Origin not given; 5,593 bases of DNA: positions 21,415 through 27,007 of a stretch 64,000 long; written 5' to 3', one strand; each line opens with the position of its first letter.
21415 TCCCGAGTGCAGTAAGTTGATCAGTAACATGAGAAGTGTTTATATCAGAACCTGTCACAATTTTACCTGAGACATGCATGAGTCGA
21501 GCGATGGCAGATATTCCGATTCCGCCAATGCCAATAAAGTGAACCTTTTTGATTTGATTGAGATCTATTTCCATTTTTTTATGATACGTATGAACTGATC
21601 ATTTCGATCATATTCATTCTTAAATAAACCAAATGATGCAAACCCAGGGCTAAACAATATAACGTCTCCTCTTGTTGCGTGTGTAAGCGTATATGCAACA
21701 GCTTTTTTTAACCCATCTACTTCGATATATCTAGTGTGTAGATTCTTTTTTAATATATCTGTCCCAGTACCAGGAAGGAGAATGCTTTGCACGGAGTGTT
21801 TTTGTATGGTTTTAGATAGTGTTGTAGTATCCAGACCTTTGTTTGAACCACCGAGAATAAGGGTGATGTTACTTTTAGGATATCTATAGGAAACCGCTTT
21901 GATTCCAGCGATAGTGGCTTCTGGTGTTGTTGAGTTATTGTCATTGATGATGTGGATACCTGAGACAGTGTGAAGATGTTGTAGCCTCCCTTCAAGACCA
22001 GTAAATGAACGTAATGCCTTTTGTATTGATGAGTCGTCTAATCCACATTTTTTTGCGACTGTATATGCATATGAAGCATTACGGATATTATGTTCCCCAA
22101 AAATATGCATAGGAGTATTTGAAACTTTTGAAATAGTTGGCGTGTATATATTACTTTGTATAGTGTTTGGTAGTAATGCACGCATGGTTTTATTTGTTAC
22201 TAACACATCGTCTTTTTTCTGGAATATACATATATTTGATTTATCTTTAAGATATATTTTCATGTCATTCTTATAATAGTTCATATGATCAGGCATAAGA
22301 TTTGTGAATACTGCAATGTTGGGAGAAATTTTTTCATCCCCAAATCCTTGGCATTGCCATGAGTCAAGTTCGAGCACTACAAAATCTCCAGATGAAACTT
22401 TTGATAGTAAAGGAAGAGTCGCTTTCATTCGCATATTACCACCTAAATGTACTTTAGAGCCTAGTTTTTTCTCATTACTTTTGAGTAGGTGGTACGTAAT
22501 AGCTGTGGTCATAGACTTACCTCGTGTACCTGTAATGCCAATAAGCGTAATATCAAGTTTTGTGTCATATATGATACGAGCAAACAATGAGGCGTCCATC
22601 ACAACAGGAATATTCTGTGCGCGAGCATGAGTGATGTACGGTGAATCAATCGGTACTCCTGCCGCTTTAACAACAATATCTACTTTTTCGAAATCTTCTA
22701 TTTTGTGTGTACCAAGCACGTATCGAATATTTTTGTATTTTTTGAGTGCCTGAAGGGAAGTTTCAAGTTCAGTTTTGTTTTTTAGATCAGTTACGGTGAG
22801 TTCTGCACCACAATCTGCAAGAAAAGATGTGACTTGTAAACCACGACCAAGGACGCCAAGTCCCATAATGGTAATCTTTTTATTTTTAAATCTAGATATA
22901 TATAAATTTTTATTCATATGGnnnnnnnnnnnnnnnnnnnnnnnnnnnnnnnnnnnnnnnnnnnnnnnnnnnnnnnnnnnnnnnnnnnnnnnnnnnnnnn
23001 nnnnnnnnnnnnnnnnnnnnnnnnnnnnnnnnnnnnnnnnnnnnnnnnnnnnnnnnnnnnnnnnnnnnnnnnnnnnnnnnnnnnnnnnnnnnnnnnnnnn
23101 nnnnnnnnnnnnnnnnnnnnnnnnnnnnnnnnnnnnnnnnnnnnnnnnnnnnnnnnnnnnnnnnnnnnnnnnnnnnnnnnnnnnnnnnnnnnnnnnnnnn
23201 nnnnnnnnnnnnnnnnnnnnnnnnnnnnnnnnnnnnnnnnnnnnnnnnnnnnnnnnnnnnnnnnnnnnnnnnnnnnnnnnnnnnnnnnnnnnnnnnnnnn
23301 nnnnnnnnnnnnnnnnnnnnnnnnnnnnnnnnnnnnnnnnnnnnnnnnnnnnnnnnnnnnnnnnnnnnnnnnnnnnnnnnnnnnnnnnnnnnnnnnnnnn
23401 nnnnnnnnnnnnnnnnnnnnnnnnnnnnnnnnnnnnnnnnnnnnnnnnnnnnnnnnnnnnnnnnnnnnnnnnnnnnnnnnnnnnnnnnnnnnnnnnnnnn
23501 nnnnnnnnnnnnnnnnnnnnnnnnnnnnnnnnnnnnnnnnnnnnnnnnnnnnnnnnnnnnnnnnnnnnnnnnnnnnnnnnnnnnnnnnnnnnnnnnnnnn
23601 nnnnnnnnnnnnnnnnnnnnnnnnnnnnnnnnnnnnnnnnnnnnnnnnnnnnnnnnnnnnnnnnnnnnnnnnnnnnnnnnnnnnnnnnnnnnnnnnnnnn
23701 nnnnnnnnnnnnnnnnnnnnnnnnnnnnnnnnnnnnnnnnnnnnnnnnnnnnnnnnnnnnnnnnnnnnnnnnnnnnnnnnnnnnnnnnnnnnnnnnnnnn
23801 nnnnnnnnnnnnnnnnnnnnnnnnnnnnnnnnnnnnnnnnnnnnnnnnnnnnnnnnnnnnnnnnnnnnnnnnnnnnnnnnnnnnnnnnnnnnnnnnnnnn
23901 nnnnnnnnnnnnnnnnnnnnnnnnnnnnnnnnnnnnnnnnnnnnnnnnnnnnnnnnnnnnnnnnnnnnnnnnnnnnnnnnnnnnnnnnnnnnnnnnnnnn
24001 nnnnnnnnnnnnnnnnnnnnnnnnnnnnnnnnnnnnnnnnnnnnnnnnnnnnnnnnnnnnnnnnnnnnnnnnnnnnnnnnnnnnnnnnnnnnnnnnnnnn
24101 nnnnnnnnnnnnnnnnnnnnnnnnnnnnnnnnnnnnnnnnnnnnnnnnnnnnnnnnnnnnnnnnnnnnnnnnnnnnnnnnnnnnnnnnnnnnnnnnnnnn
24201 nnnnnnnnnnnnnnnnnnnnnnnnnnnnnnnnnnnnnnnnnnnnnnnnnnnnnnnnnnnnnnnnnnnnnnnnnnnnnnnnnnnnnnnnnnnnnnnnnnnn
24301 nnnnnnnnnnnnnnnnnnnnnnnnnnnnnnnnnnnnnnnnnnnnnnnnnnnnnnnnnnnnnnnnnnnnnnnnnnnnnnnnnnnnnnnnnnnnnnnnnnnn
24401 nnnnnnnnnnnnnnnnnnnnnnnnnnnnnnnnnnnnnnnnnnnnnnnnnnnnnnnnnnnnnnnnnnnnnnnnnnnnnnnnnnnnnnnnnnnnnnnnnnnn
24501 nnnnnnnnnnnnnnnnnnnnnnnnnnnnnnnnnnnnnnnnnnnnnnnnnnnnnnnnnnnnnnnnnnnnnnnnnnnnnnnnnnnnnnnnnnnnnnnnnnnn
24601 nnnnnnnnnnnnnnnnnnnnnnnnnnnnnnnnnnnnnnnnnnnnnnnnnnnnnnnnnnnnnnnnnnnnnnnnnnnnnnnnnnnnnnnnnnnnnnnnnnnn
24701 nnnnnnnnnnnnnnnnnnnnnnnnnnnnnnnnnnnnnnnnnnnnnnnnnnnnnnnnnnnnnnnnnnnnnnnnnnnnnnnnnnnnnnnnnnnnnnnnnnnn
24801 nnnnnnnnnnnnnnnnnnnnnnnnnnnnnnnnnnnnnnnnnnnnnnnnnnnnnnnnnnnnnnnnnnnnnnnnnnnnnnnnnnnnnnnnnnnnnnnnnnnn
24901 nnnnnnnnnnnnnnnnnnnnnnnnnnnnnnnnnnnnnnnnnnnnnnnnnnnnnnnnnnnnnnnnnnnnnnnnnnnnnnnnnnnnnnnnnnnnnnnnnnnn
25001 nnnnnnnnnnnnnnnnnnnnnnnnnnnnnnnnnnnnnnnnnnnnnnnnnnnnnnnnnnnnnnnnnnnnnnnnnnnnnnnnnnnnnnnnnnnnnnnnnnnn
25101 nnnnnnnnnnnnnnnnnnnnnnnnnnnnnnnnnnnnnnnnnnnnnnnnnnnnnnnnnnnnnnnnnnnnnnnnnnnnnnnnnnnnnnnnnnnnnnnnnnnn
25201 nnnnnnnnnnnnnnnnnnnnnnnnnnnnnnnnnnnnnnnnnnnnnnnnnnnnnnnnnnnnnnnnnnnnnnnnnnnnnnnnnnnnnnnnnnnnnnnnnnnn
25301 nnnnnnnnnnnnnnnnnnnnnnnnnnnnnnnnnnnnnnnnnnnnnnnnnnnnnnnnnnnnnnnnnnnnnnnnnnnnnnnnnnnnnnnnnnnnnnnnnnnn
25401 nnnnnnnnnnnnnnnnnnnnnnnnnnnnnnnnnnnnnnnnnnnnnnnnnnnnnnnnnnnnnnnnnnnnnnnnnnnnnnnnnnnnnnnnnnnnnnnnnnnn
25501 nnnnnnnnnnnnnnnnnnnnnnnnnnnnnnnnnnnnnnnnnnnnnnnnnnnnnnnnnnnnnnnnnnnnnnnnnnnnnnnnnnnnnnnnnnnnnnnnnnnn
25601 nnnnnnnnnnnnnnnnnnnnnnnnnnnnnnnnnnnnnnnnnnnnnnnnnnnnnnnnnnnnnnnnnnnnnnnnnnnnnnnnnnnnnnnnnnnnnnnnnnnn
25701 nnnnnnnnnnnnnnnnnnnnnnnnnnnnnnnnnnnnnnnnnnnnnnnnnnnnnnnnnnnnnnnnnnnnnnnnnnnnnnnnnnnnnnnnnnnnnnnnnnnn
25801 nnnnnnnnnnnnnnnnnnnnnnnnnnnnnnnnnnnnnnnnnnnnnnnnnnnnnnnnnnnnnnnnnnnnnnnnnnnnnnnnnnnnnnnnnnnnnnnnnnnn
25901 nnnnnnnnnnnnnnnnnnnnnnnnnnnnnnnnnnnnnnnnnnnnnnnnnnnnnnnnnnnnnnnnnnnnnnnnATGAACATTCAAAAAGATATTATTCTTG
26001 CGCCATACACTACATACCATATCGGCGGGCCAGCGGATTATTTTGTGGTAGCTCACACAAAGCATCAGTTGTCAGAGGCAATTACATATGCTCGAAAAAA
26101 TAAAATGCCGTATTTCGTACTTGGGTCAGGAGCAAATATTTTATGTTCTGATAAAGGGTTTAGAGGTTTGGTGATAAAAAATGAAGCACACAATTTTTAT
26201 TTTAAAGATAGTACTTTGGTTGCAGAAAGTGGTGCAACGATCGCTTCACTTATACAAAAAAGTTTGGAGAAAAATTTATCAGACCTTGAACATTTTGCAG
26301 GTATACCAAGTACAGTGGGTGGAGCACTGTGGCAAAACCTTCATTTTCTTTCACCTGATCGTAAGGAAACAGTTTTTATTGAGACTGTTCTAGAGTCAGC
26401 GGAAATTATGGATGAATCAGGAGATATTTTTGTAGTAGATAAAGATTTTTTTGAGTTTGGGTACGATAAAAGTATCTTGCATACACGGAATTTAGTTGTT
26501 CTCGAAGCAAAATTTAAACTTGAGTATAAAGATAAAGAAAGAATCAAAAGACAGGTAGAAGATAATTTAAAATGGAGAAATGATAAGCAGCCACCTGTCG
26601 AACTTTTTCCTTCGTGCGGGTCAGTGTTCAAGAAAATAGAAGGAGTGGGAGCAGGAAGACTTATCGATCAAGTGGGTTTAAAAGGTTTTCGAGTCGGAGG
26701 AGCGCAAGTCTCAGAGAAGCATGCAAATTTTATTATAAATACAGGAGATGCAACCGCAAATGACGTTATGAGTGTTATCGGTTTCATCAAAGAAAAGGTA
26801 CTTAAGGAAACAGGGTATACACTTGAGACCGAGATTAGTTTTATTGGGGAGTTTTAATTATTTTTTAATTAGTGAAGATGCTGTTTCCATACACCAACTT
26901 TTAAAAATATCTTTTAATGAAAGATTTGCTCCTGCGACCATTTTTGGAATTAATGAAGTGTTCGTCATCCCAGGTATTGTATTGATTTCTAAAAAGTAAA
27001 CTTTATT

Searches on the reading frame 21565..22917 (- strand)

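Call 86: search_protein_families(library=pfam, proteins=[window:21565-22917:-], max_evalue=0.00001)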
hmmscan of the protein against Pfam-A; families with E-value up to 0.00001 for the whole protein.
window:21565-22917:- (450 aa): 3 families
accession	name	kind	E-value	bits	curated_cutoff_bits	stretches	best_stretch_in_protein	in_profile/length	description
PF08245.18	Mur_ligase_M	-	1.1e-17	65.1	24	1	128-246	1-126/200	Mur ligase middle domain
PF21799.2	MurD-like_N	-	7.5e-10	39.4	27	1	13-106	1-87/88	Mur ligase MurD-like, N-terminal domain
PF02875.26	Mur_ligase_C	-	7.1e-09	37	28.4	1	310-424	1-125/127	Mur ligase, glutamate ligase domain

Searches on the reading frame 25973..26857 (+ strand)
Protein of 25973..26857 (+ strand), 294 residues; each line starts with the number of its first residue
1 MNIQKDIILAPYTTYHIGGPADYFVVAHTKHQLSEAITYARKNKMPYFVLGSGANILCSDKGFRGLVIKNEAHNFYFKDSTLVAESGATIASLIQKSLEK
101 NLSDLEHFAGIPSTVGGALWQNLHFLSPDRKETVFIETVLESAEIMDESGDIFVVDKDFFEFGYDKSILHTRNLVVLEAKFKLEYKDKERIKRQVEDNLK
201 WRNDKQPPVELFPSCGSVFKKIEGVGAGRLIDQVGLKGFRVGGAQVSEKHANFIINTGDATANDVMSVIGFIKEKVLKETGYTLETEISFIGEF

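Call 86: search_protein_families(library=pfam, proteins=[window:25973-26857:+], max_evalue=0.00001)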
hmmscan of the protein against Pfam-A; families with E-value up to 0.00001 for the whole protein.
window:25973-26857:+ (294 aa): 2 families
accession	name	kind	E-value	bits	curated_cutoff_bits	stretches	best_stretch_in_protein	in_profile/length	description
PF02873.21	MurB_C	-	1.6e-31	108.8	27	1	191-291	2-99/99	UDP-N-acetylenolpyruvoylglucosamine reductase, C-terminal domain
PF01565.28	FAD_binding_4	-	8.6e-14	51.9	26.4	1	22-154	2-137/139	FAD binding domain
